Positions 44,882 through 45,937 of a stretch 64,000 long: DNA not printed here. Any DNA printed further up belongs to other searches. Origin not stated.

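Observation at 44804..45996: AT-rich two-gene islet (67-aa ORF plus 251-aa coiled-coil/2-TM protein) with its own upstream region, just beyond the ilvC terminator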

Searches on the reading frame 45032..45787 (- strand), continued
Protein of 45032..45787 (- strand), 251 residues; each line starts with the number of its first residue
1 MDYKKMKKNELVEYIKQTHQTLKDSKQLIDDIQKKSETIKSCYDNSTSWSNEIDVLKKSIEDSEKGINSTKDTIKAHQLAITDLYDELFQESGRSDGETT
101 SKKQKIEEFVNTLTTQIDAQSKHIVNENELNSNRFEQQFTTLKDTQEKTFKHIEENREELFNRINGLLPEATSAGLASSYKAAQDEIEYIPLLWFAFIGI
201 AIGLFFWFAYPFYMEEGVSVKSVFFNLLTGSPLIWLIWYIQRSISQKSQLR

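Call 69: find_encoding_contigs(protein=P0220, flank=8000, max_places=2)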
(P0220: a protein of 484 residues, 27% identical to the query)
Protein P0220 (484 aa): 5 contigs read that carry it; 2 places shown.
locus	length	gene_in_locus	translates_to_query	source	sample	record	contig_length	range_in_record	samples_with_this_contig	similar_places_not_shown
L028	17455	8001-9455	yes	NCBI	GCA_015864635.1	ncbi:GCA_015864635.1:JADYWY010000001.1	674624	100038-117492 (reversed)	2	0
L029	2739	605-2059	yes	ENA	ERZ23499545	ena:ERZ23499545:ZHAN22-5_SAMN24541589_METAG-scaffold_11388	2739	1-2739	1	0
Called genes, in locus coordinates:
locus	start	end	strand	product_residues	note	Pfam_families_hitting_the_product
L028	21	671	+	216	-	PF11159:DUF2939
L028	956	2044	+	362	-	PF02574:S-methyl_trans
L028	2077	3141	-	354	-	PF10411:DsbC_N, PF13098:Thioredoxin_2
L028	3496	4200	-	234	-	PF01479:S4, PF00849:PseudoU_synth_2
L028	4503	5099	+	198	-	PF01205:Impact_N, PF09186:DUF1949 (faint)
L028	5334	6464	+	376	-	PF00561:Abhydrolase_1 (weak), PF12146:Hydrolase_4 (weak)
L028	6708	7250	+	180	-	PF13279:4HBT_2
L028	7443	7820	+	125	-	PF02635:DsrE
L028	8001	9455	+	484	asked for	-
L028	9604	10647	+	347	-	PF00478:IMPDH (faint), PF03060:NMO, PF01180:DHO_dh (faint)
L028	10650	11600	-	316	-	PF00561:Abhydrolase_1, PF12146:Hydrolase_4, PF12697:Abhydrolase_6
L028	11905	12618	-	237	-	PF01177:Asp_Glu_race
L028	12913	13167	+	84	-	PF11391:DUF2798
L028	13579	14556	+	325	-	PF08240:ADH_N, PF00107:ADH_zinc_N, PF13602:ADH_zinc_N_2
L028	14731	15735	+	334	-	PF08240:ADH_N, PF00107:ADH_zinc_N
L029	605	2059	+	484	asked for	-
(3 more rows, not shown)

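Call 74: search_protein_families(library=pfam, proteins=[L007:2808-4049:+, L007:5263-6006:+, L012:7799-9286:-, L012:10750-13779:-, L013:8141-9541:+, L013:5095-8154:+, L016:8950-9528:+, L019:7344-8657:-, L019:4375-7314:+], max_evalue=0.00001)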
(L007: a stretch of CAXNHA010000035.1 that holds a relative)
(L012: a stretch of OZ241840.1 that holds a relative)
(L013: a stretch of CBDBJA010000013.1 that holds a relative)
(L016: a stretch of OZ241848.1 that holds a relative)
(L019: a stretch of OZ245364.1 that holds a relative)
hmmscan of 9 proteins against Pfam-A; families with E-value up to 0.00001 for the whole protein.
L007:2808-4049:+ (413 aa): 1 family
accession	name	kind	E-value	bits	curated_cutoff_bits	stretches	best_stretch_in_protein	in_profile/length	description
PF09903.14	DUF2130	-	6.3e-81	271.9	26.7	1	147-389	3-251/255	Uncharacterized protein conserved in bacteria (DUF2130)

L007:5263-6006:+ (247 aa): 1 family
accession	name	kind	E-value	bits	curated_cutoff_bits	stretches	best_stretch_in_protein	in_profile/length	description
PF01026.27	TatD_DNase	-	4.4e-66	223.3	27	1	2-246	1-253/253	TatD related DNase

L012:7799-9286:- (495 aa): 2 families
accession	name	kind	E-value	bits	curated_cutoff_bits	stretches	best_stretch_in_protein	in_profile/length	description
PF07669.17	Eco57I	-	1.6e-13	51.5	25.3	1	100-218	53-171/171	Eco57I restriction-modification methylase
PF02384.22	N6_Mtase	-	1.5e-06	28.2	20.4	1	14-202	19-204/311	N-6 DNA Methylase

L012:10750-13779:- (1009 aa): 3 families
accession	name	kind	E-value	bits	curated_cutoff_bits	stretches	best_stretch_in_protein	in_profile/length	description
PF02384.22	N6_Mtase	-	1.9e-16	60.7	20.4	1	290-361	2-75/311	N-6 DNA Methylase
PF07669.17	Eco57I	-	7.3e-14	52.7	25.3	1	375-644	2-171/171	Eco57I restriction-modification methylase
PF20473.4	MmeI_Mtase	-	8.3e-10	38.7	27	0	331-396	18-85/259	MmeI, DNA-methyltransferase domain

L013:8141-9541:+ (466 aa): 1 family
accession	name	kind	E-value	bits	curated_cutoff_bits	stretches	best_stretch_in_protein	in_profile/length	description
PF02321.23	OEP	-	1e-44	153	22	2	71-254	1-187/187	Outer membrane efflux protein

L013:5095-8154:+ (1019 aa): 1 family
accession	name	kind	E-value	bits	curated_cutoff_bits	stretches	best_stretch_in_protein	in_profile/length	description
PF00873.25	ACR_tran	-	1.7e-157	526.4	28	1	4-1005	2-1019/1021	AcrB/AcrD/AcrF family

L016:8950-9528:+ (192 aa): 1 family
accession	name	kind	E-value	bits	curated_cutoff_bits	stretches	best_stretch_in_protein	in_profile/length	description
PF05598.16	DUF772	-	8.9e-12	45.3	23.1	1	94-159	1-66/74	Transposase domain (DUF772)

L019:7344-8657:- (437 aa): 0 families

L019:4375-7314:+ (979 aa): 3 families
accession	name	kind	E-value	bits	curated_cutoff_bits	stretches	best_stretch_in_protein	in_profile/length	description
PF19778.5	RE_endonuc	-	2e-34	118.1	23.4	1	868-970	2-104/108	Endonuclease domain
PF04851.21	ResIII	-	2e-14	54.3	22.5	1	11-259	7-162/164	Type III restriction enzyme, res subunit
PF00270.35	DEAD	-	5.1e-06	26.8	26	0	82-213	14-132/167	DEAD/DEAH box helicase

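Call 78: search_dna_similar(query=P0194, collection=phages, mode=protein, max_evalue=0.001, max_rows=15)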
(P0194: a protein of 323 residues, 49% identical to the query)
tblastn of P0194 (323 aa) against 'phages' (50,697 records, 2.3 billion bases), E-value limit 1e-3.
Records with a match: 1; places in all: 1; records where one place covers at least 80% of the query: 0.
Best place of each record, by identity: <60% 1.
By first word of the organism name: Providencia 1.
By host as written in the record: Providencia stuartii 1.
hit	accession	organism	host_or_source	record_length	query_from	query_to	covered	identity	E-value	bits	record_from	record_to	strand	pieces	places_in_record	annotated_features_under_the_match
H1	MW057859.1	Providencia phage PSTCR8lys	Providencia stuartii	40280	165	305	44%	28.8%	9e-9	62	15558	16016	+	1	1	hypothetical protein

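Call 79: search_dna_similar(query=P0194, collection=plasmids, mode=protein, max_evalue=0.001, max_rows=15)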
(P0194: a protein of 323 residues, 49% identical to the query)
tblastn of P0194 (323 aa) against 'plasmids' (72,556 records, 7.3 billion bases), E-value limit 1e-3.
Records with a match: 19; places in all: 19; records where one place covers at least 80% of the query: 0.
Best place of each record, by identity: <60% 19.
By first word of the organism name: Acinetobacter 11; Vibrio 4; Agrobacterium 1; Escherichia 1; Klebsiella 1; Citrobacter 1.
By predicted mobility (MOB-suite, as given by PLSDB): non-mobilizable 10; mobilizable 6; conjugative 3.
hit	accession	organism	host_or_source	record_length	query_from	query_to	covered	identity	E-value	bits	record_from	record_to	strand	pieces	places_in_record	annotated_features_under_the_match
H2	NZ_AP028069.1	Vibrio sp. FE10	Apostichopus japonicus,fertilized egg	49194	98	303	64%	25.2%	4e-9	65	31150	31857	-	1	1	hypothetical protein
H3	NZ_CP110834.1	Agrobacterium sp. 13-2099-1-2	quaking aspen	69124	99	261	50%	26.5%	2e-4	50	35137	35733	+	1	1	hypothetical protein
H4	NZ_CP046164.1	Vibrio sp. THAF191c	pure culture,Surface of a polyethylene ...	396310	143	313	53%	24.2%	4e-4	50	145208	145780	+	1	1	hypothetical protein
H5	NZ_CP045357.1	Vibrio sp. THAF64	pure culture,Surface of a sandy ...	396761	143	313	53%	24.2%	4e-4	50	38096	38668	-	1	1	hypothetical protein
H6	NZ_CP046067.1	Vibrio sp. THAF191d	pure culture,Surface of a polyethylene ...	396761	143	313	53%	24.2%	4e-4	50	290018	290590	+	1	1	hypothetical protein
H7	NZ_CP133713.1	Acinetobacter baumannii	Homo sapiens,BAL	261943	149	291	44%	26.0%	4e-6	56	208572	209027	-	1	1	hypothetical protein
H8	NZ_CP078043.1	Acinetobacter junii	whole organism,washroom sink in ...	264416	149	291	44%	26.0%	4e-6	56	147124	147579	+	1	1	hypothetical protein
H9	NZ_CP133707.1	Acinetobacter baumannii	-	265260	149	291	44%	26.0%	4e-6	56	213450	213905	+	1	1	hypothetical protein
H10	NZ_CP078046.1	Acinetobacter lwoffii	whole organism,bedside rail in hospital ...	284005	149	291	44%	26.0%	4e-6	56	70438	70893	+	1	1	hypothetical protein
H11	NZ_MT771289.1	Acinetobacter nosocomialis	-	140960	149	291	44%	26.0%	4e-6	56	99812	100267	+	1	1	hypothetical protein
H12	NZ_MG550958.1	Escherichia coli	Rectal swab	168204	149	291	44%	26.0%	4e-6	56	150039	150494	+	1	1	hypothetical protein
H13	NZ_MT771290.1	Acinetobacter nosocomialis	-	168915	149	291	44%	26.0%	4e-6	56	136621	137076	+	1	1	hypothetical protein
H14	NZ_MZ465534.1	Klebsiella pneumoniae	-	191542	149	291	44%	26.0%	4e-6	56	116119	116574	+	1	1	hypothetical protein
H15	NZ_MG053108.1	Citrobacter freundii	Buenos Aires, Argentina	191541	149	291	44%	26.0%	4e-6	56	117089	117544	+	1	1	hypothetical protein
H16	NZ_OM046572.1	Acinetobacter nosocomialis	-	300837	149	291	44%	26.0%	4e-6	56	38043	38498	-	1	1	hypothetical protein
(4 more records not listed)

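Call 80: get_annotated_region(hit=H1, flank=4000)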
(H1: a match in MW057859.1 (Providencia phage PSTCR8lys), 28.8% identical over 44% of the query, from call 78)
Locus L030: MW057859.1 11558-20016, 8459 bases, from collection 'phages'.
description: Providencia phage PSTCR8lys, complete genome.
organism: Providencia phage PSTCR8lys (NCBI taxid 2783551)
taxonomy: Viruses; Duplodnaviria; Heunggongvirae; Uroviricota; Caudoviricetes
host: Providencia stuartii; source: sewage sample; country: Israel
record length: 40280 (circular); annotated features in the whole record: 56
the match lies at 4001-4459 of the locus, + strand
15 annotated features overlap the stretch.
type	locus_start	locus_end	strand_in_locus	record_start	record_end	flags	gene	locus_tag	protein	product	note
CDS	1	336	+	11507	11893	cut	-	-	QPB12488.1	hypothetical protein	-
CDS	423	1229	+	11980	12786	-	-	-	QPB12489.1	hypothetical protein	-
CDS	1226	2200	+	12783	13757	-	-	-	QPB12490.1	hypothetical protein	-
CDS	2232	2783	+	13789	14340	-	-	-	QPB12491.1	hypothetical protein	-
CDS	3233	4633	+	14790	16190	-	-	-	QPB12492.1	hypothetical protein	-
CDS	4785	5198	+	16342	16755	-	-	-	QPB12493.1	hypothetical protein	-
CDS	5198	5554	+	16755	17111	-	-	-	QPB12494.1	hypothetical protein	-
CDS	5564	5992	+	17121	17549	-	-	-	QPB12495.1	structural protein P5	-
CDS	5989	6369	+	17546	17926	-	-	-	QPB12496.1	hypothetical protein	-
CDS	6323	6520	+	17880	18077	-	-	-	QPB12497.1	hypothetical protein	-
CDS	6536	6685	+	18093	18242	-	-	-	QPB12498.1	hypothetical protein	-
CDS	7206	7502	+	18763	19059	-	-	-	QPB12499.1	hypothetical protein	-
CDS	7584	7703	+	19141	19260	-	-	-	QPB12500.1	hypothetical protein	-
CDS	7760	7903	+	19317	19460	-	-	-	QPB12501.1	hypothetical protein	-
CDS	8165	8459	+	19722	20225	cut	-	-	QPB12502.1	hypothetical protein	Fels-1 prophage protein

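Call 81: get_annotated_region(hit=H7, flank=5000)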
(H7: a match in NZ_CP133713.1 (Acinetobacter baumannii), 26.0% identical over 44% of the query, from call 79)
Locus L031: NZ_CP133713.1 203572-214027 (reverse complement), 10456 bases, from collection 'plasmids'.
description: Acinetobacter baumannii strain CRAb1 plasmid unnamed01, complete sequence
organism: Acinetobacter baumannii (NCBI taxid 470)
taxonomy: Bacteria; Pseudomonadota; Gammaproteobacteria; Moraxellales; Moraxellaceae; Acinetobacter; Acinetobacter baumannii
host: -; source: Homo sapiens,BAL; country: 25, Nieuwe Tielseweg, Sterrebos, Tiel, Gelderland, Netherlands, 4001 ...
typing (MOB-suite, as given by PLSDB): non-mobilizable; replicon rep_cluster_1903
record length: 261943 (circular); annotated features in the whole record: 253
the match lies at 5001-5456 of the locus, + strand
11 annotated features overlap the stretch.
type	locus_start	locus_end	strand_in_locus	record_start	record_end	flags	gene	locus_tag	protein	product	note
CDS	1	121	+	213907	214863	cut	-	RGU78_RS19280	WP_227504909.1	hypothetical protein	-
CDS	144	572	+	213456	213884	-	-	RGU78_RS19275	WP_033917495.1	hypothetical protein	-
CDS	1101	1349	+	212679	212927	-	-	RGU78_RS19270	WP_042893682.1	hypothetical protein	-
CDS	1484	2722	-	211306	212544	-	-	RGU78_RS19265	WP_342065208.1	DUF4113 domain-containing protein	-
CDS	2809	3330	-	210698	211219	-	umuD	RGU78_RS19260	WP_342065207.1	translesion error-prone DNA polymerase V autoproteolytic subunit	-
CDS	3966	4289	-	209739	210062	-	-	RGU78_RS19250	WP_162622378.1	transposase family protein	-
CDS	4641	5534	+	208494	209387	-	-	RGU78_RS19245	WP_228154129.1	hypothetical protein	-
CDS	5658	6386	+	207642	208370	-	adeR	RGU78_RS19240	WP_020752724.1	efflux system response regulator transcription factor AdeR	-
CDS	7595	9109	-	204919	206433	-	-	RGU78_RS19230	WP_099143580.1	MFS transporter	GO:0055085 - transmembrane transport [Evidence IEA]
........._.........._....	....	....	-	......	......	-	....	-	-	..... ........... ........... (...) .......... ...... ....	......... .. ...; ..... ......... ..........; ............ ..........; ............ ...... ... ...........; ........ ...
CDS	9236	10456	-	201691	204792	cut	-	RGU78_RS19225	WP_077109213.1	multidrug efflux RND transporter permease subunit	GO:0055085 - transmembrane transport [Evidence IEA]; GO:0042908 - xenobiotic transport [Evidence IEA]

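Call 82: find_encoding_contigs(protein=P0027, flank=10000, max_places=3)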
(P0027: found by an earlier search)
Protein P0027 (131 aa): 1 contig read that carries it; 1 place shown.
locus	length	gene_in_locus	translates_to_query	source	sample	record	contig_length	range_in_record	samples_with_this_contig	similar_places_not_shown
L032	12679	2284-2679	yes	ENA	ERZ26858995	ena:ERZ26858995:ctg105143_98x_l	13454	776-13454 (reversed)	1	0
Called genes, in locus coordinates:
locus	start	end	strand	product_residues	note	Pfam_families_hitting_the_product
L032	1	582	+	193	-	?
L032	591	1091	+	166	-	PF01842:ACT, PF22629:ACT_AHAS_ss, PF13710:ACT_5, PF10369:ALS_ss_C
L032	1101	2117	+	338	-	PF02826:2-Hacid_dh_C (weak), PF03807:F420_oxidored (weak), PF07991:KARI_N, PF01450:KARI_C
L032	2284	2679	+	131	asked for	PF03013:Pyr_excise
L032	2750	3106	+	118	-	-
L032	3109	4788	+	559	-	PF01019:G_glu_transpept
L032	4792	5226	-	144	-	PF08327:AHSA1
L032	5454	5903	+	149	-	PF09912:DUF2141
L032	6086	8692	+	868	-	PF01411:tRNA-synt_2c, PF07973:tRNA_SAD, PF02272:DHHA1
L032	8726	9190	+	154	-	PF11695:DUF3291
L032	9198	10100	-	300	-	PF00753:Lactamase_B, PF12706:Lactamase_B_2 (weak)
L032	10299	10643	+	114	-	PF13826:Monooxy_af470-like (weak)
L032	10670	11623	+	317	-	PF03446:NAD_binding_2, PF03807:F420_oxidored (weak), PF14833:NAD_binding_11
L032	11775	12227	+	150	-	PF00775:Dioxygenase_C (faint)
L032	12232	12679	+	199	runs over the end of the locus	PF01725:Ham1p_like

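Call 85: find_related_loci(query=A2, collection=viral_contigs, flank=6000)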
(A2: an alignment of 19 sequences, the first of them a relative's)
Query A2 (343 aa) in viral_contigs; peptide patterns used: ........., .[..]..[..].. (x = any residue, [..] = any of these).
33 stretches matched a pattern; 1 encode a relative of the query (tblastn E <= 1e-3); 1 distinct loci.
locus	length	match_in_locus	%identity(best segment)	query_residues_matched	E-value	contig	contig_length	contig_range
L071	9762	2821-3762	25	17-312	1e-16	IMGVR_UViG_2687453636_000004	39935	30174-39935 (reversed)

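Call 89: find_homologous_proteins(query=P0025, max_evalue=1e-100)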
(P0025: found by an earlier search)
Query P0025 (338 aa): 7959 proteins with E <= 1e-100 among 8000 candidates; the best 120 are listed.
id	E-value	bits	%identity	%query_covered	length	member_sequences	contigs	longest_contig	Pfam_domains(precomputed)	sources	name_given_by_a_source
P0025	7.8e-222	753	100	100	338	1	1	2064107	PF01450.26,PF03446.22,PF02826.26,PF03807.24,PF07991.19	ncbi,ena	-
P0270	2.8e-221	751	100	100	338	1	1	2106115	PF01450.26,PF03446.22,PF02826.26,PF03807.24,PF07991.19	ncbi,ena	-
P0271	3.4e-220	747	99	100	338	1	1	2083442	PF01450.26,PF03446.22,PF02826.26,PF03807.24,PF07991.19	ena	-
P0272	1.7e-218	742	99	100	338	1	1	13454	PF01450.26,PF02826.26,PF03807.24,PF07991.19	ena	-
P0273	1.4e-183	627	81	100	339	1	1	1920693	PF01450.26,PF02826.26,PF07991.19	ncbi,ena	-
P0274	6.8e-182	622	82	100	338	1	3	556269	PF01450.26,PF03446.22,PF07991.19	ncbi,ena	-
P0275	7.7e-167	572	75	100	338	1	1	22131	PF01450.26,PF07991.19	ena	-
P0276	1.4e-166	571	74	100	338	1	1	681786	PF01450.26,PF07991.19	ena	-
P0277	1.4e-166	571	74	100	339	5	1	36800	PF01450.26,PF03446.22,PF02826.26,PF03807.24,PF07991.19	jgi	jgi:ketol-acid reductoisomerase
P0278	1.7e-166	571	75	100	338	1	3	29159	PF01450.26,PF02826.26,PF03807.24,PF07991.19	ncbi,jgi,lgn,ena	-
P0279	4.2e-166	570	76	100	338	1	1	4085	PF01450.26,PF02826.26,PF03807.24,PF07991.19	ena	-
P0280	6.1e-166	569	75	100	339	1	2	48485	PF02629.26,PF01450.26,PF02826.26,PF03807.24,PF07991.19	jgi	jgi:ketol-acid reductoisomerase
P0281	8.5e-166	569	75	100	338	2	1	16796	PF01450.26,PF03446.22,PF02826.26,PF03807.24,PF07991.19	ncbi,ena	-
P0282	1.5e-165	568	75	100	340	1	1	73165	PF01450.26,PF03446.22,PF02826.26,PF03807.24,PF07991.19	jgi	jgi:ketol-acid reductoisomerase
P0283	2.6e-165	567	75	100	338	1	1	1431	PF00670.28,PF01450.26,PF03446.22,PF02826.26,PF03807.24,PF07991.19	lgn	-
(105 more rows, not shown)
